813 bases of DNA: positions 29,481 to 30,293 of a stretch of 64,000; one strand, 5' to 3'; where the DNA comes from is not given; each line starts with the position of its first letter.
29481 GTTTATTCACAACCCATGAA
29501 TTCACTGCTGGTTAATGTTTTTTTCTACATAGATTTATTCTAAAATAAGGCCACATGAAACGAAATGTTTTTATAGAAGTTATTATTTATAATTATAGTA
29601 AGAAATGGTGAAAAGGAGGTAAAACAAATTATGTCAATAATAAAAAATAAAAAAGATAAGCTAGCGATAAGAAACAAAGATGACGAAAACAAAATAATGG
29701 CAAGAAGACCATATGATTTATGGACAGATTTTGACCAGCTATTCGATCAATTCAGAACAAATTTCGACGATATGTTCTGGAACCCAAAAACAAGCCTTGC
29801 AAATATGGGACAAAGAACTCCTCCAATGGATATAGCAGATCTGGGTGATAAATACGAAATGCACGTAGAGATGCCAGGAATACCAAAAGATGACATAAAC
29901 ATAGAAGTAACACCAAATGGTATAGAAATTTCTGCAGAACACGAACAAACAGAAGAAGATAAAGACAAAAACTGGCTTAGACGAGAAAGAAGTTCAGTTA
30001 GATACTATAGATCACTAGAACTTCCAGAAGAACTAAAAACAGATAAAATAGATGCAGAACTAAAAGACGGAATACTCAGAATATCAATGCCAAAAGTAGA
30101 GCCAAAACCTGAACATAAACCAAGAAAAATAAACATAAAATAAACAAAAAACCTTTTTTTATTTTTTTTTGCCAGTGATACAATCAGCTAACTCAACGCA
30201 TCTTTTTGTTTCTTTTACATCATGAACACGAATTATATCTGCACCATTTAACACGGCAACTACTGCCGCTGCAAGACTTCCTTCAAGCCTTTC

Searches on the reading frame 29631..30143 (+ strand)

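Call 29: search_protein_families(library=pfam, proteins=[window:29631-30143:+])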
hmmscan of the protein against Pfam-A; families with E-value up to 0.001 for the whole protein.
window:29631-30143:+ (170 aa): 2 families
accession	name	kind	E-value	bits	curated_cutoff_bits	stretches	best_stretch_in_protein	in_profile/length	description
PF00011.27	HSP20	-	1.3e-26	93.1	20.8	1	68-170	2-102/102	Hsp20/alpha crystallin family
PF17886.7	ArsA_HSP20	-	6.1e-07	29.3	22.5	1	72-153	1-63/63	HSP20-like domain found in ArsA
